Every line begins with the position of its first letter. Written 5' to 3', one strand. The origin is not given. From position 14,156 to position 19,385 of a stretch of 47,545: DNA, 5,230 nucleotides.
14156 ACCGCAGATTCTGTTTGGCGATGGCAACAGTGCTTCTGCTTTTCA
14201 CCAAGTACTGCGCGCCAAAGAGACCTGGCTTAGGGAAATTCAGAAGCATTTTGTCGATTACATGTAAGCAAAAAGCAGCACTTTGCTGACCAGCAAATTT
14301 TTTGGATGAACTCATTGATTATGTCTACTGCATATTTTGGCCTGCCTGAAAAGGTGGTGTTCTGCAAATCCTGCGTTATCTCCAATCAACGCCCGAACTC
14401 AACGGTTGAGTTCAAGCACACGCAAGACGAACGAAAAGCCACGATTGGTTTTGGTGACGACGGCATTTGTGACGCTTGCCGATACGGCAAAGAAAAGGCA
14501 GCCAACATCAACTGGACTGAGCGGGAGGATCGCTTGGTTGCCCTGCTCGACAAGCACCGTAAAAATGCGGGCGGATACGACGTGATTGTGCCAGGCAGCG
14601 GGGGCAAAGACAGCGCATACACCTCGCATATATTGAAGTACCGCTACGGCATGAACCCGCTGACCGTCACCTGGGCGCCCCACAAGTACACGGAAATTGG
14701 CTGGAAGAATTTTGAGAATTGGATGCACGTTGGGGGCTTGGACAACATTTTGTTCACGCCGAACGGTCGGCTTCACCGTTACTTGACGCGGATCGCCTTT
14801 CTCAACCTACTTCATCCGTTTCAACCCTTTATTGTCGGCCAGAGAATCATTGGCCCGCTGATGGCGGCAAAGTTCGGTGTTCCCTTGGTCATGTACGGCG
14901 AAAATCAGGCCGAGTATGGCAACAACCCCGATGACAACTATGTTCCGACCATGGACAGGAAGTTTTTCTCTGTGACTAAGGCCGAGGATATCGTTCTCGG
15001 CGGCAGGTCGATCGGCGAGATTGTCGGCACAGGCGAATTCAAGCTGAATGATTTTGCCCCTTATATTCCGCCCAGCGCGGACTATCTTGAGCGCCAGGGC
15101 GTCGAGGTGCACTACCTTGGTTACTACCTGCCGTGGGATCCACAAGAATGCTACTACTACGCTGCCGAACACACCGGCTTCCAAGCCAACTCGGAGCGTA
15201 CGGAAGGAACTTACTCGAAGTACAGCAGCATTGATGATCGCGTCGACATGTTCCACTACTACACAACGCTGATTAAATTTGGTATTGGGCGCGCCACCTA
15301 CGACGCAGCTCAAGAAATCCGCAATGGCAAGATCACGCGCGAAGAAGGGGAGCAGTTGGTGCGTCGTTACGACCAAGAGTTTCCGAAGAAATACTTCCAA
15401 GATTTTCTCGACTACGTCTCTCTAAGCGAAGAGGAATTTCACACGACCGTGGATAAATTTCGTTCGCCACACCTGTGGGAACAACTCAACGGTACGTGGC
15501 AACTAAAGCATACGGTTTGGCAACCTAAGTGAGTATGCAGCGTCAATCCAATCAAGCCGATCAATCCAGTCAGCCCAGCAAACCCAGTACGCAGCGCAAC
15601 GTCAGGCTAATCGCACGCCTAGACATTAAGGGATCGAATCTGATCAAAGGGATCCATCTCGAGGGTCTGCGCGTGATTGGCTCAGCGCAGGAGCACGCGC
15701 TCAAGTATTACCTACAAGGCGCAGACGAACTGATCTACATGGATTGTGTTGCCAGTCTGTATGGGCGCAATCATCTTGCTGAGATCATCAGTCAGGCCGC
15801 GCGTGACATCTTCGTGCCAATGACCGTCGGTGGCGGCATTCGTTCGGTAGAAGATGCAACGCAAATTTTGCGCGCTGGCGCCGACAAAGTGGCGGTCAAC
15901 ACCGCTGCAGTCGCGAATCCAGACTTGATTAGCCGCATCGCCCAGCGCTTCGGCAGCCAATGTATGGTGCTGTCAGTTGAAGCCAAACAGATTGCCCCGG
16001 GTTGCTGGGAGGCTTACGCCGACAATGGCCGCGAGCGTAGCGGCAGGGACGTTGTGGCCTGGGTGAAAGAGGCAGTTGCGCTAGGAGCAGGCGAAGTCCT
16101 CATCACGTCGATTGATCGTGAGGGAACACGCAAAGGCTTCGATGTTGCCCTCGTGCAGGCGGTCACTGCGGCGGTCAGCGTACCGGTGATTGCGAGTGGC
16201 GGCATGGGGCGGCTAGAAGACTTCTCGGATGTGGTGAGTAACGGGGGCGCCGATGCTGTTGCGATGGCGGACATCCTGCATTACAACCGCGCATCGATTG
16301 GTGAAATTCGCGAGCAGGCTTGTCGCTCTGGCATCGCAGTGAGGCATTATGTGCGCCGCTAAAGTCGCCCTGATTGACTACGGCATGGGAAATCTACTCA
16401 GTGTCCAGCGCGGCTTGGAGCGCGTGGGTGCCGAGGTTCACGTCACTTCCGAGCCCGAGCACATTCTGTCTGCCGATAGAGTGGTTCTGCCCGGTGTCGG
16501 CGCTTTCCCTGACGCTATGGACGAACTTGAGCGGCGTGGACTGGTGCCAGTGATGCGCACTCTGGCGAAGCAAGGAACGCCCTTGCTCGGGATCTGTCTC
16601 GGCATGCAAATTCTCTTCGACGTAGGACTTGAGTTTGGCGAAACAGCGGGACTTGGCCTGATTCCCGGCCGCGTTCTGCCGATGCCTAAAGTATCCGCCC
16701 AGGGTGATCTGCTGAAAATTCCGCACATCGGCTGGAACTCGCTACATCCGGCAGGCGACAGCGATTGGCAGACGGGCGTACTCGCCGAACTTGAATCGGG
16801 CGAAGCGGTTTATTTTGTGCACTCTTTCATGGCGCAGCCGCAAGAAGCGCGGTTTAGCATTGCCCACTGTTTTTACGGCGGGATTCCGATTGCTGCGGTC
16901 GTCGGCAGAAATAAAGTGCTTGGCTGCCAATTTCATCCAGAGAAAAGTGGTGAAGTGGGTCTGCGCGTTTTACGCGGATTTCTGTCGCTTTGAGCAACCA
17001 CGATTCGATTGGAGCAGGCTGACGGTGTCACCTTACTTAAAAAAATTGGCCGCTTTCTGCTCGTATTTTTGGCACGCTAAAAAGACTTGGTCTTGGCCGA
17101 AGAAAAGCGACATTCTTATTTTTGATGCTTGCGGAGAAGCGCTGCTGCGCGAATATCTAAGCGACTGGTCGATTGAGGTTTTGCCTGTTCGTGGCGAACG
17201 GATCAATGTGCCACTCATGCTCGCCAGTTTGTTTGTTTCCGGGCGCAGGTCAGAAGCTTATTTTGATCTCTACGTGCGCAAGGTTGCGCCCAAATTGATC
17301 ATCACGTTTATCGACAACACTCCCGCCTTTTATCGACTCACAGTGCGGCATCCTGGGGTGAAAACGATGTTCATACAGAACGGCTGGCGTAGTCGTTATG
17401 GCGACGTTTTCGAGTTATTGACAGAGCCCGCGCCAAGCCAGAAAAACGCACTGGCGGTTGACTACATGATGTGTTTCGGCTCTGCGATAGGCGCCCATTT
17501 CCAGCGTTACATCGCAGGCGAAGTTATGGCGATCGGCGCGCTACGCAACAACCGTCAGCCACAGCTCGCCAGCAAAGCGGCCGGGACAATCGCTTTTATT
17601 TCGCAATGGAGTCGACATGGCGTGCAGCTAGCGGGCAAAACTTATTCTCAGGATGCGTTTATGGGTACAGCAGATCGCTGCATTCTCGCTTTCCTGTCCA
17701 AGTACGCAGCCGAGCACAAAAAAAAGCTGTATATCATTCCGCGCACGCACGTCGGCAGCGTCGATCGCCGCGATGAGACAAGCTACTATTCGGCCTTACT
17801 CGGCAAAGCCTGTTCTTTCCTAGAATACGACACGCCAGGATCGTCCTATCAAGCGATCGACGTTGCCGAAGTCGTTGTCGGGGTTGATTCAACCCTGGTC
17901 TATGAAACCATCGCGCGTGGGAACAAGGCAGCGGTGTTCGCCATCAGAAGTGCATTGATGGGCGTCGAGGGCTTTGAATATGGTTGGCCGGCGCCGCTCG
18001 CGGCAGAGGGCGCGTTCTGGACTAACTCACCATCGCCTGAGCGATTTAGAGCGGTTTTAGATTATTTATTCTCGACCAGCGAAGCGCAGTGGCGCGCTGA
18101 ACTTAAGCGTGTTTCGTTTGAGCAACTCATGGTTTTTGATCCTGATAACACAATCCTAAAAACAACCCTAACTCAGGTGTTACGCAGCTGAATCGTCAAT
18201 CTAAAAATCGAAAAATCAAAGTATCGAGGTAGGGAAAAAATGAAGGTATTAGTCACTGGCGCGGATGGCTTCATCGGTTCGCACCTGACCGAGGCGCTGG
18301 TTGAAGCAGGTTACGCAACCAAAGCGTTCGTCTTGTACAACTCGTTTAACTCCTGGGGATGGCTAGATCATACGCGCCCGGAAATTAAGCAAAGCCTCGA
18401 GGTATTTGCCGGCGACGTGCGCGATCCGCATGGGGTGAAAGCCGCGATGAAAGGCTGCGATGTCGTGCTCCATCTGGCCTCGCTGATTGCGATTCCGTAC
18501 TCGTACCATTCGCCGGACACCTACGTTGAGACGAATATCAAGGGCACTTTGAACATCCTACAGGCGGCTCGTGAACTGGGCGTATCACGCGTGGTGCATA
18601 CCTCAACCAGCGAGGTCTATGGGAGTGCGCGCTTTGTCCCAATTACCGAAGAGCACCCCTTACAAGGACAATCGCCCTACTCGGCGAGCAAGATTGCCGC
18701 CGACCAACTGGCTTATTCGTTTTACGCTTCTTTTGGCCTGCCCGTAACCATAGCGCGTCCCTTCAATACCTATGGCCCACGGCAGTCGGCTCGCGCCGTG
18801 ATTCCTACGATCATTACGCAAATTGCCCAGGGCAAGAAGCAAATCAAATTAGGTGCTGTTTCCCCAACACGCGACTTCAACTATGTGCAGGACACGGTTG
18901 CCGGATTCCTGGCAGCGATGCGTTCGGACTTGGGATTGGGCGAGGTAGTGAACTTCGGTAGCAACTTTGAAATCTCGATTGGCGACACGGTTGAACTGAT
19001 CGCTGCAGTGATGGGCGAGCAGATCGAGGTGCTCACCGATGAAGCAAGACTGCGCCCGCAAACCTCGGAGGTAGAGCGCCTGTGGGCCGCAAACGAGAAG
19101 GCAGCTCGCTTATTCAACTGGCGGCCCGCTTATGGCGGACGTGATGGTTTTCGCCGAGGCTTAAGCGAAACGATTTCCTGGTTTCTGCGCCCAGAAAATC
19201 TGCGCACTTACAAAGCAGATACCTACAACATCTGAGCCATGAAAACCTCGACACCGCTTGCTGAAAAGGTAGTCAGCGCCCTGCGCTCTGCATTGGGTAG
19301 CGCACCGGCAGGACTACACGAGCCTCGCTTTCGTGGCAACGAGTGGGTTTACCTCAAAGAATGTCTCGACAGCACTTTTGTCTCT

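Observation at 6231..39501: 33-kb NulO-rich glycan operon with no recognisable Wzx/Wzy/Wzz, ligase, initiating transferase or Kps/Wzm-Wzt machinery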

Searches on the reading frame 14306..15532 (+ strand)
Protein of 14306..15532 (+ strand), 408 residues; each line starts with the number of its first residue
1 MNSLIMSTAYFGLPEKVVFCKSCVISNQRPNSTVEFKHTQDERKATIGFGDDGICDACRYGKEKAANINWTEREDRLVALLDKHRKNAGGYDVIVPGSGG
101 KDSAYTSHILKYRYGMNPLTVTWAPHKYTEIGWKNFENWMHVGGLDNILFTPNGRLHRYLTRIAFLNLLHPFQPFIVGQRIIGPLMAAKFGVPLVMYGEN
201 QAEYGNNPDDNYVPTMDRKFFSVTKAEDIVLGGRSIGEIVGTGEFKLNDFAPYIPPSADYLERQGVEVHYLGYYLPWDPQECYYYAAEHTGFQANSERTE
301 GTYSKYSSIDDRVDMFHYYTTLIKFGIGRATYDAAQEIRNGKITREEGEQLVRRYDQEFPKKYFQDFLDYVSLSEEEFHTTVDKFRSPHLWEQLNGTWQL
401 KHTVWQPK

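Call 3: search_protein_families(library=pfam, proteins=[window:14306-15532:+], max_evalue=0.01)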
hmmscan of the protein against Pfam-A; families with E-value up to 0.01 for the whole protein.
window:14306-15532:+ (408 aa): 0 families

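Call 8: search_protein_families(library=ncbifam, proteins=[window:14306-15532:+], max_evalue=0.01)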
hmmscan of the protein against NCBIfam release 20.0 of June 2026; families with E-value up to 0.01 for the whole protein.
window:14306-15532:+ (408 aa): 1 family
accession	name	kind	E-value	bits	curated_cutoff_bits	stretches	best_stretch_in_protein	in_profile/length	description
TIGR03573.1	WbuX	subfamily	7.2e-107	357.8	203.2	1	19-383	3-344/344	N-acetyl sugar amidotransferase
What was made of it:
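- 14306..16993 (+): Acetamidino-forming set: WbuX amidotransferase (14306-15532), HisF/WbuZ-like (15529-16362), HisH-like glutaminase (16349-16993). TIGR03573 WbuX scores 357.8, above 203.2 (call 8).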

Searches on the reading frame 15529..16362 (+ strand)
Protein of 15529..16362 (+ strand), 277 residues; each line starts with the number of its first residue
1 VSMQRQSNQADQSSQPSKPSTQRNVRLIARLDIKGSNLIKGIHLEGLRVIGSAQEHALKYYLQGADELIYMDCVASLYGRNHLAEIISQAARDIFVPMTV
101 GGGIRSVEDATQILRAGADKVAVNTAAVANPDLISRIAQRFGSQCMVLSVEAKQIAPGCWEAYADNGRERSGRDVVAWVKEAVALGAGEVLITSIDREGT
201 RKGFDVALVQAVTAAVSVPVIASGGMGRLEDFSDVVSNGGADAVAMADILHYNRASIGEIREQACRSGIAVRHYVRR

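Call 3: search_protein_families(library=pfam, proteins=[window:15529-16362:+], max_evalue=0.01)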
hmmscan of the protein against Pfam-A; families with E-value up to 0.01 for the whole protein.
window:15529-16362:+ (277 aa): 10 families
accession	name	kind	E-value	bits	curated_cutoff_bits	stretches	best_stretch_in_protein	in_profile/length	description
PF00977.27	His_biosynth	-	2.7e-60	204.1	23.6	1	26-254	1-226/228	Histidine biosynthesis protein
PF01207.24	Dus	-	8.7e-10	38.6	20.4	2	86-139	175-228/311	Dihydrouridine synthase (Dus)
PF03060.21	NMO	-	3.7e-07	30.3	28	1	205-247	181-222/331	Nitronate monooxygenase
PF01180.27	DHO_dh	-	2.9e-06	27.1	27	1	96-140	241-286/291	Dihydroorotate dehydrogenase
PF02581.23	TMP-TENI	-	9.3e-06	25.6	27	0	85-126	139-179/180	Thiamine monophosphate synthase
PF05690.20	ThiG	-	3.2e-05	23.9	23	1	86-141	166-220/247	Thiazole biosynthesis protein ThiG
PF01884.23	PcrB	-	0.00092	19.2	23.9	1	95-131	180-215/226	PcrB family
PF04309.18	G3P_antiterm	-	0.0012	18.7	27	0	84-124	128-168/173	Glycerol-3-phosphate responsive antiterminator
PF19613.4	DUF6118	-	0.0093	15.9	27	0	103-197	81-168/245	Family of unknown function (DUF6118)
PF00478.31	IMPDH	-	0.0096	15.4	25.6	0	183-260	172-249/345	IMP dehydrogenase / GMP reductase domain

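Call 84: search_protein_families(library=ncbifam, proteins=[window:15529-16362:+], max_evalue=0.00001)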
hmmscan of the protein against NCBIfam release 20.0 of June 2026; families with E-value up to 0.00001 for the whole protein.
window:15529-16362:+ (277 aa): 20 families
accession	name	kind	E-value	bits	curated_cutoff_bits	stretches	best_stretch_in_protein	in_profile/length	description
TIGR03572.1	WbuZ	equivalog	5.4e-81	271.4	299.7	1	24-252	3-232/232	glycosyl amidation-associated protein WbuZ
TIGR00735.1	hisF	equivalog_domain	1.2e-79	267.2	294.55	1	25-272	4-254/254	imidazole glycerol phosphate synthase subunit HisF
NF038364.1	AglZ_HisF2_fam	equivalog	2.5e-54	184.3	310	1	25-253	3-231/248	AglZ/HisF2 family acetamidino modification protein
NF010112.0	PRK13585.1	equivalog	8.6e-38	130.2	243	1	32-255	10-229/241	1-(5-phosphoribosyl)-5-[(5-phosphoribosylamino)methylideneamino]imidazole-4-carboxamide isomerase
TIGR00007.1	TIGR00007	equivalog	1.1e-28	100.4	228.95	1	38-243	15-215/231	1-(5-phosphoribosyl)-5-[(5-phosphoribosylamino)methylideneamino]imidazole-4-carboxamide isomerase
TIGR01919.1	hisA-trpF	equivalog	3.2e-23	82.5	306.45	1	50-251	30-229/243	bifunctional 1-(5-phosphoribosyl)-5-((5-phosphoribosylamino)methylideneamino)imidazole-4-carboxamide isomerase/phosphoribosylanthranilate is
NF010113.0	PRK13586.1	equivalog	3e-15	56.5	238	1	38-239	18-211/232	1-(5-phosphoribosyl)-5-((5-phosphoribosylamino)methylideneamino)imidazole-4-carboxamide isomerase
NF010114.0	PRK13587.1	equivalog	5.5e-15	55.7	305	1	53-239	32-214/234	1-(5-phosphoribosyl)-5-((5-phosphoribosylamino)methylideneamino)imidazole-4-carboxamide isomerase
NF003156.0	PRK04128.1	equivalog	1.9e-10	41.1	285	1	36-263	16-227/231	1-(5-phosphoribosyl)-5-((5-phosphoribosylamino)methylideneamino)imidazole-4-carboxamide isomerase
TIGR02129.1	hisA_euk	equivalog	4.7e-10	39.6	229.3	1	89-239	71-227/255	phosphoribosylformimino-5-aminoimidazole carboxamide ribotide isomerase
NF003198.0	PRK04169.1-2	subfamily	5.8e-10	38.7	247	1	84-135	186-237/249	geranylgeranylglyceryl/heptaprenylglyceryl phosphate synthase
NF005574.0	PRK07259.1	equivalog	6e-10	38.5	269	1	86-142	228-284/304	dihydroorotate dehydrogenase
TIGR00737.1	nifR3_yhdG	equivalog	2.6e-08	33.4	293.3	0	77-143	174-241/319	tRNA dihydrouridine synthase DusB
TIGR00734.1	hisAF_rel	hypoth_equivalog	4.3e-08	33.2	179.85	0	190-251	157-217/221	HisA/HisF family protein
TIGR01037.2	pyrD_sub1_fam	subfamily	7.4e-08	31.8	270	0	87-141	226-280/300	dihydroorotate dehydrogenase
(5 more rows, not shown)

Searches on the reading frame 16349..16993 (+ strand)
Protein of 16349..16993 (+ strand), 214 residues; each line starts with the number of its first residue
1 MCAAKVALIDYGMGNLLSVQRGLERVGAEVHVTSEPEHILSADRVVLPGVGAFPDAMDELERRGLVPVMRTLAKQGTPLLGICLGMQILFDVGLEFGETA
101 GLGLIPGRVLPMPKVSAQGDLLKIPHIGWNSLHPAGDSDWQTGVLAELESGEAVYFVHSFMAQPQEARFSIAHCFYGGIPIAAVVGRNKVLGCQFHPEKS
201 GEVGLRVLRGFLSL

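Call 3: search_protein_families(library=pfam, proteins=[window:16349-16993:+], max_evalue=0.01)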
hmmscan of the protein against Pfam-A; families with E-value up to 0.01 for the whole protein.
window:16349-16993:+ (214 aa): 5 families
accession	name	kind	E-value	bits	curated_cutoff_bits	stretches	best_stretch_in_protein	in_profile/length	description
PF00117.34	GATase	-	5.3e-21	75.6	22.8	1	8-203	2-177/190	Glutamine amidotransferase class-I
PF07685.20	GATase_3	-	2.1e-05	24.7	27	1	30-108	27-114/196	CobB/CobQ-like glutamine amidotransferase domain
PF01174.25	SNO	-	2.7e-05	24.6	27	1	15-89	7-81/188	SNO glutamine amidotransferase family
PF07722.19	Peptidase_C26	-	8.2e-05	22.9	20.5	1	67-89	96-118/219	Peptidase C26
PF01965.30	DJ-1_PfpI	-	0.0047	17.2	26.6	1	41-96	61-114/165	DJ-1/PfpI family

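Call 84: search_protein_families(library=ncbifam, proteins=[window:16349-16993:+], max_evalue=0.00001)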
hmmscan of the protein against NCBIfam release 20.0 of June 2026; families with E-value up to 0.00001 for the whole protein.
window:16349-16993:+ (214 aa): 9 families
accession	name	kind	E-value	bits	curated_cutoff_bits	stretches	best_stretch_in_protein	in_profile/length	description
TIGR01855.1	IMP_synth_hisH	equivalog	7.4e-61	205.4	105.4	1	6-213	1-197/198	imidazole glycerol phosphate synthase subunit HisH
NF010608.0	PRK14004.1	equivalog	6.1e-37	127.4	216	1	6-213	2-208/210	imidazole glycerol phosphate synthase subunit HisH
NF001989.1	PRK00784.1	equivalog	4.4e-08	32.2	273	1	27-106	272-356/480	cobyric acid synthase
NF001975.0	PRK00758.1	equivalog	8.4e-07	28.8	198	0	8-90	6-82/185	GMP synthase subunit A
TIGR01737.1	FGAM_synth_I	equivalog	1e-06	28.3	177.8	1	21-97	19-99/228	phosphoribosylformylglycinamidine synthase I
NF002957.0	PRK03619.1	equivalog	1.5e-06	27.7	212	1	24-97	22-100/222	phosphoribosylformylglycinamidine synthase subunit PurQ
TIGR03800.1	PLP_synth_Pdx2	equivalog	3.7e-06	27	105.55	0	21-91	16-85/184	pyridoxal 5'-phosphate synthase glutaminase subunit PdxT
TIGR00888.1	guaA_Nterm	equivalog_domain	5e-06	26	172.15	0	69-91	63-85/188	glutamine-hydrolyzing GMP synthase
NF005849.0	PRK07765.1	equivalog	8.5e-06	25.2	308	0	61-99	60-96/219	aminodeoxychorismate/anthranilate synthase component II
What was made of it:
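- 14306..16993 (+): HisH scores 205.4, above 105.4 (call 84).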

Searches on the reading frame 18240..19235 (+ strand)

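Call 4: search_protein_families(library=pfam, proteins=[window:18240-19235:+], max_evalue=0.01)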
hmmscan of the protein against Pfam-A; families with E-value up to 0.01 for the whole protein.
window:18240-19235:+ (331 aa): 10 families
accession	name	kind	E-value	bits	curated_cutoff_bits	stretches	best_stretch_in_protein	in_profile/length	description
PF16363.11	GDP_Man_Dehyd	-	1.2e-71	242.4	27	1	4-305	1-330/332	GDP-mannose 4,6 dehydratase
PF01370.27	Epimerase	-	1.5e-55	188.7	20.9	1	3-239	1-239/240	NAD dependent epimerase/dehydratase family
PF01073.25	3Beta_HSD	-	4.6e-26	91.9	22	1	4-226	1-228/280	3-beta hydroxysteroid dehydrogenase/isomerase family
PF02719.21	Polysacc_synt_2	-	4e-18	66.1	20.2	1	3-228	1-218/293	Polysaccharide biosynthesis protein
PF07993.18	NAD_binding_4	-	4.1e-14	52.8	20.1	1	5-179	1-209/258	Male sterility protein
PF13460.12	NAD_binding_10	-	7.8e-14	52.4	27.2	1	7-175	1-144/184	NAD(P)H-binding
PF04321.23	RmlD_sub_bind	-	8.4e-11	41.9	27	1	1-156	1-134/287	RmlD substrate binding domain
PF05368.20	NmrA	-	3.7e-08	33.8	27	1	2-123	4-107/298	NmrA-like family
PF00106.31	adh_short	-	4.8e-08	33.1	26.6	1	3-160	3-162/195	short chain dehydrogenase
PF00056.29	Ldh_1_N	-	0.0087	16.5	27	0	1-80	1-77/141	lactate/malate dehydrogenase, NAD binding domain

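Call 26: search_protein_families(library=ncbifam, proteins=[window:18240-19235:+], max_evalue=1e-10)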
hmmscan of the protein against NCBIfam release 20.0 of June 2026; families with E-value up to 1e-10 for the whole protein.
window:18240-19235:+ (331 aa): 21 families
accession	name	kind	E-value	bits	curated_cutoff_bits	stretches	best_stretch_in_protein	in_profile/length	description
TIGR04180.1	EDH_00030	hypoth_equivalog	6.7e-157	521.1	475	1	3-298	1-296/297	NAD-dependent 4,6-dehydratase LegB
TIGR01181.1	dTDP_gluc_dehyt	equivalog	6e-47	160.3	365.1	1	2-319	1-315/321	dTDP-glucose 4,6-dehydratase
TIGR01179.1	galE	equivalog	8.9e-41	139.8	262.3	1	2-299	1-312/332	UDP-glucose 4-epimerase GalE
TIGR03466.1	HpnA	hypoth_equivalog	2.4e-29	102.2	367.65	1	1-261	1-249/327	hopanoid-associated sugar epimerase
TIGR02622.1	CDP_4_6_dhtase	equivalog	1.7e-27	96.5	278.45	1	2-316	6-331/352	CDP-glucose 4,6-dehydratase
NF007582.0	PRK10217.1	equivalog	6e-26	91.4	698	1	2-320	3-336/355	dTDP-glucose 4,6-dehydratase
NF007956.0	PRK10675.1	subfamily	9.9e-26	90.7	394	1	1-296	1-314/338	UDP-glucose 4-epimerase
NF007490.0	PRK10084.1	subfamily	1.2e-24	87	649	1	1-320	1-339/361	dTDP-glucose 4,6-dehydratase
TIGR01472.1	gmd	equivalog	3.5e-23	82.4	415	1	3-260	3-270/342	GDP-mannose 4,6-dehydratase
NF011728.1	PRK15181.1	equivalog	1.3e-22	80.2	760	1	3-234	18-257/348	Vi polysaccharide biosynthesis UDP-N-acetylglucosaminuronic acid C-4 epimerase TviC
NF042423.1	oxyalk_red_Shew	equivalog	4.3e-22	78.6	580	1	2-228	10-222/331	2-alkyl-3-oxoalkanoate reductase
NF042422.1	oxyalk_red_OleD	equivalog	4.4e-21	75.6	580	1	1-252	1-238/329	2-alkyl-3-oxoalkanoate reductase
NF052578.1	StrlDmthSdmBMthl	equivalog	5e-21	75.8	600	1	1-231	1-220/328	sterol demethylase protein SdmB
TIGR03589.1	PseB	equivalog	3.6e-20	72.2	407.75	1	2-235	6-222/324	UDP-N-acetylglucosamine 4,6-dehydratase (inverting)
NF043036.1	ErythonDh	equivalog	9.4e-18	64.5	325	1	1-158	1-160/321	D-erythronate dehydrogenase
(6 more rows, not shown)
